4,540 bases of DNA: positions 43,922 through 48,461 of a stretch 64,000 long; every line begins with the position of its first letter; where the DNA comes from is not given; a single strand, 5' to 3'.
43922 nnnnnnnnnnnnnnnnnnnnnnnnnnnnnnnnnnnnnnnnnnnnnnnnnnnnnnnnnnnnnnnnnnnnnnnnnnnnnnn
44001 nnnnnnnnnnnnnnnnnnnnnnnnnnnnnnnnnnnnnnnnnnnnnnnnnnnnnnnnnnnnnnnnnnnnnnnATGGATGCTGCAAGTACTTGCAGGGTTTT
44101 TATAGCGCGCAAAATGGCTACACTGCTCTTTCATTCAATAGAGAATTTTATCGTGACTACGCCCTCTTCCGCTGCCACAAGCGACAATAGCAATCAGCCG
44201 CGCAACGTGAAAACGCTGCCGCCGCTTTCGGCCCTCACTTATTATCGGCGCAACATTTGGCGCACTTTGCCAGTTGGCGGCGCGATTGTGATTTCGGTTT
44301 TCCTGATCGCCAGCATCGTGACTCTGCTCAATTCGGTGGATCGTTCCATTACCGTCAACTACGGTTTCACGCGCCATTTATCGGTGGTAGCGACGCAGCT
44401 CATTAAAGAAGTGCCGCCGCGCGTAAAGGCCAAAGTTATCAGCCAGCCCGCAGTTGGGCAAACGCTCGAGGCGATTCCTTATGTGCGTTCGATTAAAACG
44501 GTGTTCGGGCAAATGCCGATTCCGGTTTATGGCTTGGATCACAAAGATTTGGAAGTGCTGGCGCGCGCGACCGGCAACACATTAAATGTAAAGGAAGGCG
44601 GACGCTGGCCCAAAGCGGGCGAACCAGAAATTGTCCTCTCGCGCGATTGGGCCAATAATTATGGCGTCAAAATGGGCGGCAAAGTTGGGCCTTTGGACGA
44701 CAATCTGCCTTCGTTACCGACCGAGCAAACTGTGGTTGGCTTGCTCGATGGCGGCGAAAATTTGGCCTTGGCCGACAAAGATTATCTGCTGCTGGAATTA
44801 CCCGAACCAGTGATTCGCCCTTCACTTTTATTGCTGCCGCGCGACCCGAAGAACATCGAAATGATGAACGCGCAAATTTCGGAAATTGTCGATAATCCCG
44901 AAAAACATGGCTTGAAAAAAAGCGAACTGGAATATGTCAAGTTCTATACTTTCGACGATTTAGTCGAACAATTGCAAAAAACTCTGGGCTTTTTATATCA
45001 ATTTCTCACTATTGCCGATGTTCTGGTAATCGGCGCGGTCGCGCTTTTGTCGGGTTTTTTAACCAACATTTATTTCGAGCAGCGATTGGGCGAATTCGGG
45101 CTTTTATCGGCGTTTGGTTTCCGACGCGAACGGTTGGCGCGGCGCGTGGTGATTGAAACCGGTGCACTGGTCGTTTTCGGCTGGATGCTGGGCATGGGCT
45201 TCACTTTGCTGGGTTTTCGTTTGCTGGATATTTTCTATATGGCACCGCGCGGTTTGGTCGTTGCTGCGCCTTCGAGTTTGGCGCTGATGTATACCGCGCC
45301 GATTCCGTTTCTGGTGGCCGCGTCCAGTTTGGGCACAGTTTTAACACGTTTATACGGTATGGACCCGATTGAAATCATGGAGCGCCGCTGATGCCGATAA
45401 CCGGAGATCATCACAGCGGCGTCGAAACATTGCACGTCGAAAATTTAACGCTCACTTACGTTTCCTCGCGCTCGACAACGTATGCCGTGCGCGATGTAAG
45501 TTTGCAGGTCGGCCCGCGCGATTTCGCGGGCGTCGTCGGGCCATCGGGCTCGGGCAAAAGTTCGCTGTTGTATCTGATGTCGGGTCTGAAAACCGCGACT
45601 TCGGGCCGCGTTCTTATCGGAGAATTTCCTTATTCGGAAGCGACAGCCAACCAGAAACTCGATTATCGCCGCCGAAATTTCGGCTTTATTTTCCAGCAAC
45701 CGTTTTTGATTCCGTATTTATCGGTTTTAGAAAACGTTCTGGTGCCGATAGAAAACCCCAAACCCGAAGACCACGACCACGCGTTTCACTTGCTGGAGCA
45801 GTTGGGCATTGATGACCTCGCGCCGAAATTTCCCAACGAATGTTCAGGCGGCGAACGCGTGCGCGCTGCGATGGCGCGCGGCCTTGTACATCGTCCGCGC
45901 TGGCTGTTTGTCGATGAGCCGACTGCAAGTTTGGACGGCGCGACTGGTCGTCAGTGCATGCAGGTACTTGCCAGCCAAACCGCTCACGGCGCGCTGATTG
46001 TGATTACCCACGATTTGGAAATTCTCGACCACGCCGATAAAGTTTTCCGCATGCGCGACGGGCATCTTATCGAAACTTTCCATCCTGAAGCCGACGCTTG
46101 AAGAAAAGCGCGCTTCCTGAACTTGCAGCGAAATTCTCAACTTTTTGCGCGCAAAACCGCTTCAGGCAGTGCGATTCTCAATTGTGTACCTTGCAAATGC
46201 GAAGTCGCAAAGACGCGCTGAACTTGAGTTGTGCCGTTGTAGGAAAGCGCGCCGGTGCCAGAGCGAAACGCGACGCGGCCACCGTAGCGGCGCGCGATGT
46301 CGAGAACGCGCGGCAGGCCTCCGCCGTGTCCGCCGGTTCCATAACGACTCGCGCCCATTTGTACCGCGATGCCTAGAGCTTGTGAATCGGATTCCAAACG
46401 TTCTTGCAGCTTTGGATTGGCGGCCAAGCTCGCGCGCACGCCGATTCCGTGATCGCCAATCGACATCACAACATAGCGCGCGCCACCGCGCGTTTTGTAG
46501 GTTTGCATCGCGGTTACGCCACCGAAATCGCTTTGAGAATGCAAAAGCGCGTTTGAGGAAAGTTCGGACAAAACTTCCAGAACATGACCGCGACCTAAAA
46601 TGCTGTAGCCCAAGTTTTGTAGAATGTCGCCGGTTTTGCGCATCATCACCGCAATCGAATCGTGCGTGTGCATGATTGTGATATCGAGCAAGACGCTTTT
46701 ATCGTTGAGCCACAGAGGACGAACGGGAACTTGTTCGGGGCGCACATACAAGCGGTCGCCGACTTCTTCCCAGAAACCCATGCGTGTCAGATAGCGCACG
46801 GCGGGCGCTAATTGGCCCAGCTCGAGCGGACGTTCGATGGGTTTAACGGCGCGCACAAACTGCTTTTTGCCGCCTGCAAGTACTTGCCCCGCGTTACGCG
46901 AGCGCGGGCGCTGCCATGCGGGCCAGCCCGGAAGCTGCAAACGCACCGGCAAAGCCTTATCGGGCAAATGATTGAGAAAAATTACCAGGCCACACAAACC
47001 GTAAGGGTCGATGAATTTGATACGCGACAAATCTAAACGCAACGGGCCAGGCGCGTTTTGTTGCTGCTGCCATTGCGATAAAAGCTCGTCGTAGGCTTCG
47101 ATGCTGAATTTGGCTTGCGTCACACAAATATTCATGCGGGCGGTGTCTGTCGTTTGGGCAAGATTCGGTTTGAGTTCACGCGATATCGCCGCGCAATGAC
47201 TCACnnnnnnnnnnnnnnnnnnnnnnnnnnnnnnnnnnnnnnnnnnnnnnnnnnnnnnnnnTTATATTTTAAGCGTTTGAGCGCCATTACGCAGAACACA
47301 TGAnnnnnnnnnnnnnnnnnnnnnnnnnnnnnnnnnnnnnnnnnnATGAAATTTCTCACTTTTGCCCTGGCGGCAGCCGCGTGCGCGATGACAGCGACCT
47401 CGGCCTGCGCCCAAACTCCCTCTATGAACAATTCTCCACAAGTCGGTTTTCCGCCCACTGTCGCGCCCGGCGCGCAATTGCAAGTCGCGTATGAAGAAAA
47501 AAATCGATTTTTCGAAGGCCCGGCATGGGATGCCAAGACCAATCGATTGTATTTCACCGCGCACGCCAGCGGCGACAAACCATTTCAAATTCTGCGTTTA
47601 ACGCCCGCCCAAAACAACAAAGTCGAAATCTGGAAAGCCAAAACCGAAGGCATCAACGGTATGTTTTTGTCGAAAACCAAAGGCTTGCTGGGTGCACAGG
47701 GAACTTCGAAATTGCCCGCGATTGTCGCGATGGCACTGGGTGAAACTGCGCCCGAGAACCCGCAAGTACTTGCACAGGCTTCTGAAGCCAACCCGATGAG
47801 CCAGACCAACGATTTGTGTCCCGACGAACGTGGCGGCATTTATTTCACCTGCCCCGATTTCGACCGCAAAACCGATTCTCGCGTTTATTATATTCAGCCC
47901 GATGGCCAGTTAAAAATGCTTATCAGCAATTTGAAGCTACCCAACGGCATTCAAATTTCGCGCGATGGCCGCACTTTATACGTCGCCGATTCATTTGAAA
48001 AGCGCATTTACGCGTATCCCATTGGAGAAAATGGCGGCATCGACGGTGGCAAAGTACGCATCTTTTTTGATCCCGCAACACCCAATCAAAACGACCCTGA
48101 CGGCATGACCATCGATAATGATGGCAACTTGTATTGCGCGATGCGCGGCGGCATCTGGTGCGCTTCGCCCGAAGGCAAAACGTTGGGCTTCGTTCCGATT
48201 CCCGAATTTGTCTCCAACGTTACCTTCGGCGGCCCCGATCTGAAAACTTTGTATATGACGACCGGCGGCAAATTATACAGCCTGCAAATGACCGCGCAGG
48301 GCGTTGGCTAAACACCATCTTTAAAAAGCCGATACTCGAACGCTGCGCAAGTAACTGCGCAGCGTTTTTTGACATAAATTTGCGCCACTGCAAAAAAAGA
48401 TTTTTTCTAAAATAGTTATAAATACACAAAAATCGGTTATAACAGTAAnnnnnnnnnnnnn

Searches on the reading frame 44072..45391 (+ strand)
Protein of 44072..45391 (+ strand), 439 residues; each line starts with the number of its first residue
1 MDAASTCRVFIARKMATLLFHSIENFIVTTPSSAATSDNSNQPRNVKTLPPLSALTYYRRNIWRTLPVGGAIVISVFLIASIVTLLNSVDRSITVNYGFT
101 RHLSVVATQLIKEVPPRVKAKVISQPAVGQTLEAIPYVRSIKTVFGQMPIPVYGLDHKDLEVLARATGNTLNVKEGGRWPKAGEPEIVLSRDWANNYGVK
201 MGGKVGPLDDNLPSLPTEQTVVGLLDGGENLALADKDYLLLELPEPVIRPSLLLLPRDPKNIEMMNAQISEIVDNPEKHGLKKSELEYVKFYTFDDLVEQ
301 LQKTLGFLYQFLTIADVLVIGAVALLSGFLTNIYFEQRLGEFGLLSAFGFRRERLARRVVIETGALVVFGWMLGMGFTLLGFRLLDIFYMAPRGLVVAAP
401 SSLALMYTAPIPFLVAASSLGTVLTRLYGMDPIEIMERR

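Call 16: search_protein_families(library=pfam, proteins=[window:44072-45391:+], max_evalue=0.01)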
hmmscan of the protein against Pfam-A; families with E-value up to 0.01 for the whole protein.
window:44072-45391:+ (439 aa): 2 families
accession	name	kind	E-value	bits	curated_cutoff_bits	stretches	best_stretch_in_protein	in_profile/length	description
PF02687.27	FtsX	-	5.6e-05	23.6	25.5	1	318-419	6-106/120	FtsX-like permease C-terminal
PF12704.14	MacB_PCD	-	0.00014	22.7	27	1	71-271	7-206/207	MacB-like periplasmic core domain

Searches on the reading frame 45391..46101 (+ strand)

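Call 16: search_protein_families(library=pfam, proteins=[window:45391-46101:+], max_evalue=0.01)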
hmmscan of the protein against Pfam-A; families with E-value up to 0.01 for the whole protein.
window:45391-46101:+ (236 aa): 6 families
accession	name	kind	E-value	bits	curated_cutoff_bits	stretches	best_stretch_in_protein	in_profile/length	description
PF00005.33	ABC_tran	-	1.5e-26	94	25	1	34-179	2-137/137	ABC transporter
PF02463.25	SMC_N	-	2.4e-07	30.8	40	1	151-222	137-212/220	RecF/RecN/SMC N terminal domain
PF13304.12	AAA_21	-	9e-07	29.7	27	1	45-84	1-26/304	AAA domain, putative AbiEii toxin, Type IV TA system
PF20703.3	nSTAND1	-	0.00062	19.9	27.1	1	34-61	24-51/379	Novel STAND NTPase 1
PF13555.12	AAA_29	-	0.0079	16.4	27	0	38-60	17-39/61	P-loop containing region of AAA domain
PF13191.12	AAA_16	-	0.0096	16.9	32.6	0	48-175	29-139/167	AAA ATPase domain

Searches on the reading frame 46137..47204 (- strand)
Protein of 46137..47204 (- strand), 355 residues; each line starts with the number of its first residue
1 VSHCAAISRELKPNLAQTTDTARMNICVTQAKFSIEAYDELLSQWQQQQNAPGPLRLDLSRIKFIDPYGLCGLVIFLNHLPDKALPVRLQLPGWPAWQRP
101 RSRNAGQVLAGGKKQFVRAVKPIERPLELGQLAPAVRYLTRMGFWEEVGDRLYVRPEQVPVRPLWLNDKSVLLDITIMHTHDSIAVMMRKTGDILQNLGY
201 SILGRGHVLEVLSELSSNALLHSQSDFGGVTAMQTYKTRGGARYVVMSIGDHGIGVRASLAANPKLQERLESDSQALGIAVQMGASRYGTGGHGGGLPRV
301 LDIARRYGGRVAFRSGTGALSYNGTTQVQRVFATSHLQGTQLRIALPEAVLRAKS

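Call 16: search_protein_families(library=pfam, proteins=[window:46137-47204:-], max_evalue=0.01)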
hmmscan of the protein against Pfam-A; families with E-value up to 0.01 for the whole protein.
window:46137-47204:- (355 aa): 2 families
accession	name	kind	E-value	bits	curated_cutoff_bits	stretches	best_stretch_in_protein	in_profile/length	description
PF02518.31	HATPase_c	-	2.2e-06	28.5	26.4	1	208-347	6-108/111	Histidine kinase-, DNA gyrase B-, and HSP90-like ATPase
PF13466.11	STAS_2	-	0.008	16.8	29.2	0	35-74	9-48/80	STAS domain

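Call 49: search_solved_structures(query=window:46137-47204:-, max_evalue=1, show_alignments=1)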
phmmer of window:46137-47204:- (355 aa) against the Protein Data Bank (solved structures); distinct sequences matched with E-value up to 1: 1.
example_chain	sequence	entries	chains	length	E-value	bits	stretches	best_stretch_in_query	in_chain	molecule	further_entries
3hbv_P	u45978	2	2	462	0.62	12.4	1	272-332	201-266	Secreted protease C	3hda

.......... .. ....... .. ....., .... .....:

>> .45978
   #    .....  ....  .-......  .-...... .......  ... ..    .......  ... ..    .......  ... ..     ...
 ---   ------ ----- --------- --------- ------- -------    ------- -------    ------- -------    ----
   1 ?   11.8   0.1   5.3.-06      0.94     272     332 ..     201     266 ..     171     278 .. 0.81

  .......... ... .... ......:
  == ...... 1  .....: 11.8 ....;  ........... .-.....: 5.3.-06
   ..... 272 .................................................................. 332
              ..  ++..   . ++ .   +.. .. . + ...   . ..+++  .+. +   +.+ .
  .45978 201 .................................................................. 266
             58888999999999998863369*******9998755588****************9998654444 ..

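Call 50: search_protein_families(library=ncbifam, proteins=[window:46137-47204:-], max_evalue=1)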
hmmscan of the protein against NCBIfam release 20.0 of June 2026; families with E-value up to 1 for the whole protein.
window:46137-47204:- (355 aa): 2 families
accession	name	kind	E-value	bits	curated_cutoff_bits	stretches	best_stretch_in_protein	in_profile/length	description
NF007896.0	PRK10600.1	equivalog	0.096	11.3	578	0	207-258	498-543/598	nitrate/nitrite two-component system sensor histidine kinase NarX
NF007898.0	PRK10604.1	equivalog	0.16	11.1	478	1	163-315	283-409/433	two-component system sensor histidine kinase RstB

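Call 80: search_solved_structures(query=A4, max_evalue=1, show_alignments=1)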
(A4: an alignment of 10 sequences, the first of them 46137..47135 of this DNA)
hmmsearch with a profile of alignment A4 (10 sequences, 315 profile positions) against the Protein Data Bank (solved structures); distinct sequences matched with E-value up to 1: 1.
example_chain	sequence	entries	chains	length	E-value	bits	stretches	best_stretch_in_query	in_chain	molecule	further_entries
7c53_A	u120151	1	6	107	0.22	13.4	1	219-259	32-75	Spike protein S2',pan-CoVs inhibitor EK1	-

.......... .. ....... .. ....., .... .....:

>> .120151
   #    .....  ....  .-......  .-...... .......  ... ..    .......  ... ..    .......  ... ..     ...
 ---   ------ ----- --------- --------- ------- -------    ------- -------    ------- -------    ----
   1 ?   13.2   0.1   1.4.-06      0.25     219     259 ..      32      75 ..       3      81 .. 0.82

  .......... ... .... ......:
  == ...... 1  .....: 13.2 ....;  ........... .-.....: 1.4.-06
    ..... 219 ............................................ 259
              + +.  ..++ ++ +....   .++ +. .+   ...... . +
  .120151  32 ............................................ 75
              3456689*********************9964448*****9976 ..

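Call 81: search_protein_families(library=pfam, alignment_id=A4, max_evalue=0.1)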
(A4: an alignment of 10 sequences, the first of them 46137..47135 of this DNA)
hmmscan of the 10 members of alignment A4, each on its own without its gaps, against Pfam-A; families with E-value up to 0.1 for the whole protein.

A. member 1, window:46137-47135:- (332 aa): 2 families
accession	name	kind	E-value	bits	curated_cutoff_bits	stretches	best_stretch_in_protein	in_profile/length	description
PF02518.31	HATPase_c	-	1.9e-06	28.7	26.4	1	185-324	6-108/111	Histidine kinase-, DNA gyrase B-, and HSP90-like ATPase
PF13466.11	STAS_2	-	0.0074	16.9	29.2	1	12-51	9-48/80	STAS domain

B. families by the number of members that match (of 10 scanned): 4 families
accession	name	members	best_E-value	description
PF02518.31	HATPase_c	10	6.4e-08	Histidine kinase-, DNA gyrase B-, and HSP90-like ATPase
PF13581.12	HATPase_c_2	3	0.0044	Histidine kinase-like ATPase domain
PF13466.11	STAS_2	3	0.0074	STAS domain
PF11772.13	EpuA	1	0.045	DNA-directed RNA polymerase subunit beta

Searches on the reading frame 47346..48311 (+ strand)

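Call 16: search_protein_families(library=pfam, proteins=[window:47346-48311:+], max_evalue=0.01)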
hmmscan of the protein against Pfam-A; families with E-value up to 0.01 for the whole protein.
window:47346-48311:+ (321 aa): 4 families
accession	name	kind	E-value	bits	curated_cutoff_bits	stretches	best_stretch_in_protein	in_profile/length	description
PF08450.18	SGL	-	2.4e-45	155.5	26.3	1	57-306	3-244/246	SMP-30/Gluconolactonase/LRE-like region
PF01731.26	Arylesterase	-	7.3e-08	33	21.3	1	177-225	35-82/86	Arylesterase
PF03088.22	Str_synth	-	0.00017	22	25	1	179-226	38-86/89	Strictosidine synthase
PF06977.17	SdiA-regulated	-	0.00032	20.4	21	0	45-93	111-156/249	SdiA-regulated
